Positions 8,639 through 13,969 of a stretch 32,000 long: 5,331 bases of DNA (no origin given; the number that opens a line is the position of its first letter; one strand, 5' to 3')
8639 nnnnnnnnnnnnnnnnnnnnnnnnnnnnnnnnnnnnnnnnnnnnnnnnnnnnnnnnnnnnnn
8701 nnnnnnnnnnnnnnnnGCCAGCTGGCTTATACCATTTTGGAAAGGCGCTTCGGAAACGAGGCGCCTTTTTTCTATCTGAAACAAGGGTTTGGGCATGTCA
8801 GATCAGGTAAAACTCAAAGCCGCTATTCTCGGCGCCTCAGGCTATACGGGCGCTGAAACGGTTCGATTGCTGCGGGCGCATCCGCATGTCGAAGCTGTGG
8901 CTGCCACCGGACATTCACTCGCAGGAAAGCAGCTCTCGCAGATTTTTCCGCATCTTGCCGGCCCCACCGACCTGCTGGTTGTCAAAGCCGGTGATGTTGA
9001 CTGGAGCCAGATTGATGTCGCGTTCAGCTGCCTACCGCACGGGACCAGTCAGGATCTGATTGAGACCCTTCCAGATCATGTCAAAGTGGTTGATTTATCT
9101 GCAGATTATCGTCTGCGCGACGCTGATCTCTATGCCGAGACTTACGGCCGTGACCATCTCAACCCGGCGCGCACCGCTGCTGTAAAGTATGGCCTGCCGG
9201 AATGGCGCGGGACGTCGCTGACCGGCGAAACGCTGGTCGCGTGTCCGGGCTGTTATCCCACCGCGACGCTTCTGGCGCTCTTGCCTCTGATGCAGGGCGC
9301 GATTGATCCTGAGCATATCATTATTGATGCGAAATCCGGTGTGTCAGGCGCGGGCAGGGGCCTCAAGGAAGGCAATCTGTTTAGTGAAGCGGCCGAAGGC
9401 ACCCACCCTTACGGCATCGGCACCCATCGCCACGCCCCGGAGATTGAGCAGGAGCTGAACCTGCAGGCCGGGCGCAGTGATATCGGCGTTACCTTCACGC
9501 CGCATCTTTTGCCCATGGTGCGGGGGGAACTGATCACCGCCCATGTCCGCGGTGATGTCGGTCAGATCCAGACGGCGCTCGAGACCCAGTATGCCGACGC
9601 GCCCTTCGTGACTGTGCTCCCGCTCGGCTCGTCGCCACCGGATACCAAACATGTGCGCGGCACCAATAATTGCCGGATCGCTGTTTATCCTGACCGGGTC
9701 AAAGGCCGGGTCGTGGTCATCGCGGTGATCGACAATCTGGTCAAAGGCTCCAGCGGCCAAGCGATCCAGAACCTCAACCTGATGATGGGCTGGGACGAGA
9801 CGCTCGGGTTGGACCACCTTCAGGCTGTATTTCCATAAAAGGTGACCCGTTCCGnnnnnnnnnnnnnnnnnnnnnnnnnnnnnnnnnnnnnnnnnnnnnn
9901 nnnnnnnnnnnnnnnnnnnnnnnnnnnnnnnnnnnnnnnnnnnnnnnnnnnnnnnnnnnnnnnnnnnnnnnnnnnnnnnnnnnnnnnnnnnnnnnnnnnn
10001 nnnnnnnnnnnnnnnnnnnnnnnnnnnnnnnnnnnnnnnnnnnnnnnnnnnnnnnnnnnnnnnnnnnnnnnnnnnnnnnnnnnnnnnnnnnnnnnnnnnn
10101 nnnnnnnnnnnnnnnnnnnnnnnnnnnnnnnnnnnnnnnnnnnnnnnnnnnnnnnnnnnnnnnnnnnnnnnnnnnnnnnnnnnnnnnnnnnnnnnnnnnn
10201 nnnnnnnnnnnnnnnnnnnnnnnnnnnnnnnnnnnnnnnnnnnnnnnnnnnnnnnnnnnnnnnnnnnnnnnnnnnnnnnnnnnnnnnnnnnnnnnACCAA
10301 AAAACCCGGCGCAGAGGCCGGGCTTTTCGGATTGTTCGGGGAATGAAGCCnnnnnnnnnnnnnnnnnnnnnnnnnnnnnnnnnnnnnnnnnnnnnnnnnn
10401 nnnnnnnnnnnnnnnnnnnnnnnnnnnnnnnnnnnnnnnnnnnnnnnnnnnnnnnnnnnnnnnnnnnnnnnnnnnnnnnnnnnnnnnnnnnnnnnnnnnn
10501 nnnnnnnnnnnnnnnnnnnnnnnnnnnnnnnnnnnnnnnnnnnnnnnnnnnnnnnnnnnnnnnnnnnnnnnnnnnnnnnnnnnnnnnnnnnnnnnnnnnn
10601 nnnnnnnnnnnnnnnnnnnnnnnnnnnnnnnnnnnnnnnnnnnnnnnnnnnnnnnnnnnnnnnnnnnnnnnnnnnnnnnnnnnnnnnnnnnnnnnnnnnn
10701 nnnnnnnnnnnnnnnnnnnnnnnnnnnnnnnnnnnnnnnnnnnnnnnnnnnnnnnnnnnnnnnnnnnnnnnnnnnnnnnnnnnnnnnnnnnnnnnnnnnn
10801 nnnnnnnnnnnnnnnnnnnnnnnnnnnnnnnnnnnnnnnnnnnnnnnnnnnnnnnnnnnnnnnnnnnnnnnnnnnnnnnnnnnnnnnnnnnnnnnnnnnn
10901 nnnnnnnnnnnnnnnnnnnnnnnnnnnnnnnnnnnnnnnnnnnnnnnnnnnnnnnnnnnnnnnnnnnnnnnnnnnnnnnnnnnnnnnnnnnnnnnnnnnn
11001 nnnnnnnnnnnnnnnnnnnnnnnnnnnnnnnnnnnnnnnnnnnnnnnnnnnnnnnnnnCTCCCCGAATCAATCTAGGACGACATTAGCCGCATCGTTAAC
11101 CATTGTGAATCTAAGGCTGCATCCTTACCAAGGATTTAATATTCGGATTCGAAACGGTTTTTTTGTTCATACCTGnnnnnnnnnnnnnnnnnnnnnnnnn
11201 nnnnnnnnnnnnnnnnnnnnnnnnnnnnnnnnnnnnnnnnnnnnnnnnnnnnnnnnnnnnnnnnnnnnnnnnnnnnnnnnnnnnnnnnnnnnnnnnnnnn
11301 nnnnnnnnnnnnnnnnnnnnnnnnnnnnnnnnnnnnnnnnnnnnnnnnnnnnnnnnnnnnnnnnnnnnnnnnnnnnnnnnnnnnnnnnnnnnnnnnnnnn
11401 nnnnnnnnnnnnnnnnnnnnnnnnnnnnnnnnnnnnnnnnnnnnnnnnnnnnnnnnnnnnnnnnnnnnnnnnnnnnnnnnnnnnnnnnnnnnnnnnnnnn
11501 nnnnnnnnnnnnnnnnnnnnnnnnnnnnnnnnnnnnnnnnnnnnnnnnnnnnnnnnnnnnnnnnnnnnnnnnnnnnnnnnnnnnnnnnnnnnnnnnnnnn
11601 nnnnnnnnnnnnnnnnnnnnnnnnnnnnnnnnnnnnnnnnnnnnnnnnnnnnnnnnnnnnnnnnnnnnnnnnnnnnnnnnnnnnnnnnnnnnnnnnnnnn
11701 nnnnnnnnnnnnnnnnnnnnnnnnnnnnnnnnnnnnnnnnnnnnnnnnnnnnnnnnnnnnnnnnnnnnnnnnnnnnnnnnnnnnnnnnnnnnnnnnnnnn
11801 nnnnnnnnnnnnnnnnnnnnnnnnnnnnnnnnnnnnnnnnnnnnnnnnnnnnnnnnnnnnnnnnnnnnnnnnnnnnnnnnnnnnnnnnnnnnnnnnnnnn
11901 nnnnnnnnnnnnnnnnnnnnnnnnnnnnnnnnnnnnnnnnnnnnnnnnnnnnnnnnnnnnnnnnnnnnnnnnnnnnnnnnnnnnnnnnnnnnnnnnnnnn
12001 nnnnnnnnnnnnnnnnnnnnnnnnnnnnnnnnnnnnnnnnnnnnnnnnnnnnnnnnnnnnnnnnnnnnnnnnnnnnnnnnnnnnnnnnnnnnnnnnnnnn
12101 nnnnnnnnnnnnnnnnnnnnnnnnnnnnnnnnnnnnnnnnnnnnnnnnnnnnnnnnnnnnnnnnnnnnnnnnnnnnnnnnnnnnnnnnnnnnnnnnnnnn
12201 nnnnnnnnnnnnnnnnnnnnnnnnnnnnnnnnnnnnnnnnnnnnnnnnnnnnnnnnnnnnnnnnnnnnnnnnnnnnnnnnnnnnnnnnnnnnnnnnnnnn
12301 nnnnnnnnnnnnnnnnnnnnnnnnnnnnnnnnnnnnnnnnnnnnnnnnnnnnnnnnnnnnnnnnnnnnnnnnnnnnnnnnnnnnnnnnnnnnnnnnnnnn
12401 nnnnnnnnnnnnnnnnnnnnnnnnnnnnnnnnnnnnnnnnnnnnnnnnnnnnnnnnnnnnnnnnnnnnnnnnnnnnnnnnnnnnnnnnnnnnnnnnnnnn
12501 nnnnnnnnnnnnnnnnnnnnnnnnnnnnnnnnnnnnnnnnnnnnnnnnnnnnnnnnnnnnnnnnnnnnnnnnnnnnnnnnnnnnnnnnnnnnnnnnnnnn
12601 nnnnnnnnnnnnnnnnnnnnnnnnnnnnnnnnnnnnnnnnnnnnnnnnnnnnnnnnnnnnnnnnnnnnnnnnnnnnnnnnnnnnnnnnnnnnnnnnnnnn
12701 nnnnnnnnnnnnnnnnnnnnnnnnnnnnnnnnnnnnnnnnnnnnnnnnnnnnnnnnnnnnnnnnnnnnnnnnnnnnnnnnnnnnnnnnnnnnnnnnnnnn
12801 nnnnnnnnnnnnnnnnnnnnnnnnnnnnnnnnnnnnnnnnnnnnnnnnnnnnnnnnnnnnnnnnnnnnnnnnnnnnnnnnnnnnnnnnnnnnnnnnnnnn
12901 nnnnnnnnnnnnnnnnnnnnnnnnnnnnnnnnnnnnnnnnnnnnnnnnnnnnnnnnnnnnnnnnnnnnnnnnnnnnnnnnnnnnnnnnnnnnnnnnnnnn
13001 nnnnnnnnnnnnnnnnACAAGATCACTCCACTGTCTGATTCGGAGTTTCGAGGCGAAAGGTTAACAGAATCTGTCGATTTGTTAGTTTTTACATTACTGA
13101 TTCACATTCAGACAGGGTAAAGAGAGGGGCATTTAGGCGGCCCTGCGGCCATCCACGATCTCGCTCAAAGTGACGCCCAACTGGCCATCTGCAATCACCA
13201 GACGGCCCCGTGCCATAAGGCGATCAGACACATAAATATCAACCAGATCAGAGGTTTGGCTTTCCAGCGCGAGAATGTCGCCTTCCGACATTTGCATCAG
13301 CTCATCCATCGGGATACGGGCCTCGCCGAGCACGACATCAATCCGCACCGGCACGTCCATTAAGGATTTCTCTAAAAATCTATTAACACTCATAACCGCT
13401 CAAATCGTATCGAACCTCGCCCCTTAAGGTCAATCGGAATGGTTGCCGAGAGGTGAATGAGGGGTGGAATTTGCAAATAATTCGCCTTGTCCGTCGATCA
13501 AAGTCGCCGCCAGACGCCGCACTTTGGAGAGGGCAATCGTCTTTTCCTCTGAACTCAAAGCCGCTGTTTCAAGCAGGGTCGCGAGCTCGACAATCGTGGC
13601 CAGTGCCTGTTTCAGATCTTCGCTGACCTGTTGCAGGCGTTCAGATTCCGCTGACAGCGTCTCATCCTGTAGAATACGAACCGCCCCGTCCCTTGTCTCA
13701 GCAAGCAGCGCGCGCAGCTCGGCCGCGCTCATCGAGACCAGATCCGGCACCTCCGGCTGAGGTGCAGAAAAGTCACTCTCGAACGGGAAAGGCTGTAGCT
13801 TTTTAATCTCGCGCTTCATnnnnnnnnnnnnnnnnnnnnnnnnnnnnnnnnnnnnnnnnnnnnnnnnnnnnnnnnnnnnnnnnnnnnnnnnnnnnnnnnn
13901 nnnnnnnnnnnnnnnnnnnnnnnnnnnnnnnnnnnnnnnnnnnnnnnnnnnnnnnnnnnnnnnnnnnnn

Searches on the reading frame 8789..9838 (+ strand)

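Call 5: search_protein_families(library=pfam, proteins=[window:8789-9838:+], max_evalue=0.001)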
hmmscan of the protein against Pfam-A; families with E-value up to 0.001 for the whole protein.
window:8789-9838:+ (349 aa): 3 families
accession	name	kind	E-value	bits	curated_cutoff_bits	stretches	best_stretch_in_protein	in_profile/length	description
PF22698.1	Semialdhyde_dhC_1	-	4.8e-53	179.8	27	1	155-316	1-165/165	Semialdehyde dehydrogenase, dimerisation domain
PF01118.30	Semialdhyde_dh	-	7.1e-27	94.7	26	1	10-141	1-115/121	Semialdehyde dehydrogenase, NAD binding domain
PF02774.23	Semialdhyde_dhC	-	2.3e-21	77.2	26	1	164-319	1-184/184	Semialdehyde dehydrogenase, dimerisation domain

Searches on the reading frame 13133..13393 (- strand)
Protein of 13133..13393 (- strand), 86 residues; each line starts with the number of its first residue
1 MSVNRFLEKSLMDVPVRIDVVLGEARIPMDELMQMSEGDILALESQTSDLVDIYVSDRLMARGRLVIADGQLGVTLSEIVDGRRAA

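Call 4: search_protein_families(library=pfam, proteins=[window:13133-13393:-], max_evalue=1)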
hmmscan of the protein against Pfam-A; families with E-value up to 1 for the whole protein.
window:13133-13393:- (86 aa): 1 family
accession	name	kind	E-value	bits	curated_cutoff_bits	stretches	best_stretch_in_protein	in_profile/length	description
PF01052.25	FliMN_C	-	1.2e-21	76.9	23.8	1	10-80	2-72/73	Type III flagellar switch regulator (C-ring) FliN C-term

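Call 6: search_protein_families(library=ncbifam, proteins=[window:13133-13393:-], max_evalue=1)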
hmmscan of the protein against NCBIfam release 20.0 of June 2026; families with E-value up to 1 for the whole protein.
window:13133-13393:- (86 aa): 12 families
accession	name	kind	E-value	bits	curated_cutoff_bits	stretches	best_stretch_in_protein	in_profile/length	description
TIGR02480.1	fliN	equivalog_domain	1.2e-22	79.6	84.05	1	10-81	4-75/77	flagellar motor switch protein FliN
TIGR02551.1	SpaO_YscQ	equivalog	1.7e-14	54.5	100.8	1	9-75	230-296/300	type III secretion system cytoplasmic ring protein SctQ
NF005995.1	PRK08119.1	equivalog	8.7e-14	51.8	218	1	11-81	301-371/376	flagellar motor switch phosphatase FliY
NF005275.1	PRK06782.1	equivalog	2e-11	43.4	681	1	9-80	445-516/516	flagellar motor switch protein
NF006273.1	PRK08433.1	equivalog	9.2e-11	42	114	1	9-83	16-90/100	flagellar motor switch protein FliN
TIGR01397.1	fliM_switch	equivalog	5.4e-10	38.9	219.6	1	6-78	245-317/320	flagellar motor switch protein FliM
NF005276.0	PRK06788.1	equivalog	6.6e-10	39.1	98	1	11-85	31-106/119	flagellar motor switch protein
NF006018.0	PRK08158.1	equivalog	8.6e-10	38.1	223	1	10-80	226-296/303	YscQ/HrcQ family type III secretion apparatus protein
NF006272.1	PRK08432.1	equivalog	4.5e-09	36.3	219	1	11-79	195-263/274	flagellar motor switch protein FliY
NF005277.0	PRK06789.1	equivalog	9.8e-08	31.9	81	1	13-78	6-71/74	flagellar motor switch protein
NF005956.0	PRK08035.1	equivalog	2e-06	27.2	230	1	11-75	248-312/323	YscQ/HrcQ family type III secretion apparatus protein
NF005194.1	PRK06666.1-5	equivalog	0.00014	21.2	206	1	8-58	254-304/327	flagellar motor switch protein FliM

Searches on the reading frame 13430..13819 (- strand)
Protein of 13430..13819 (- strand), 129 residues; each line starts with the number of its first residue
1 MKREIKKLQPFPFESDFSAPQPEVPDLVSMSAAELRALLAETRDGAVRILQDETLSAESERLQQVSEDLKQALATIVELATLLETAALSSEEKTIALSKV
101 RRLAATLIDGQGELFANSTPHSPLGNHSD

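Call 4: search_protein_families(library=pfam, proteins=[window:13430-13819:-], max_evalue=1)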
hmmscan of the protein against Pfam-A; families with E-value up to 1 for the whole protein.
window:13430-13819:- (129 aa): 2 families
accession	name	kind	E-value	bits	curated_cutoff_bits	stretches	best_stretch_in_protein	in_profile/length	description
PF11887.13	Mce4_CUP1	-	0.036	14.1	32.6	1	53-114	61-122/222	Cholesterol uptake porter CUP1 of Mce4, putative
PF22276.1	SlmA-like_C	-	0.038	14.4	27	1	39-96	17-78/117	Tetracyclin repressor-like, C-terminal domain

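Call 6: search_protein_families(library=ncbifam, proteins=[window:13430-13819:-], max_evalue=1)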
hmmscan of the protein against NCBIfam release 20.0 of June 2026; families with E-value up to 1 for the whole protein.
window:13430-13819:- (129 aa): 1 family
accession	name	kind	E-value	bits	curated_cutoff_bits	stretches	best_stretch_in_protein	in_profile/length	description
NF007015.0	PRK09480.1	equivalog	0.04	13.5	120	1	40-116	98-173/197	nucleoid occlusion factor SlmA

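Call 56: search_solved_structures(query=A5, max_evalue=10, show_alignments=2)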
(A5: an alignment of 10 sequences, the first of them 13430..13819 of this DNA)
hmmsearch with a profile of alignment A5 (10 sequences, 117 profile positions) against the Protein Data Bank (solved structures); distinct sequences matched with E-value up to 10: 1.
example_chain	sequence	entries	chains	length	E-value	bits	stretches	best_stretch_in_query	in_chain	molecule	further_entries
9dgv_a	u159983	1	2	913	1.9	11.8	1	41-97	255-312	Trafficking protein, kinesin binding 2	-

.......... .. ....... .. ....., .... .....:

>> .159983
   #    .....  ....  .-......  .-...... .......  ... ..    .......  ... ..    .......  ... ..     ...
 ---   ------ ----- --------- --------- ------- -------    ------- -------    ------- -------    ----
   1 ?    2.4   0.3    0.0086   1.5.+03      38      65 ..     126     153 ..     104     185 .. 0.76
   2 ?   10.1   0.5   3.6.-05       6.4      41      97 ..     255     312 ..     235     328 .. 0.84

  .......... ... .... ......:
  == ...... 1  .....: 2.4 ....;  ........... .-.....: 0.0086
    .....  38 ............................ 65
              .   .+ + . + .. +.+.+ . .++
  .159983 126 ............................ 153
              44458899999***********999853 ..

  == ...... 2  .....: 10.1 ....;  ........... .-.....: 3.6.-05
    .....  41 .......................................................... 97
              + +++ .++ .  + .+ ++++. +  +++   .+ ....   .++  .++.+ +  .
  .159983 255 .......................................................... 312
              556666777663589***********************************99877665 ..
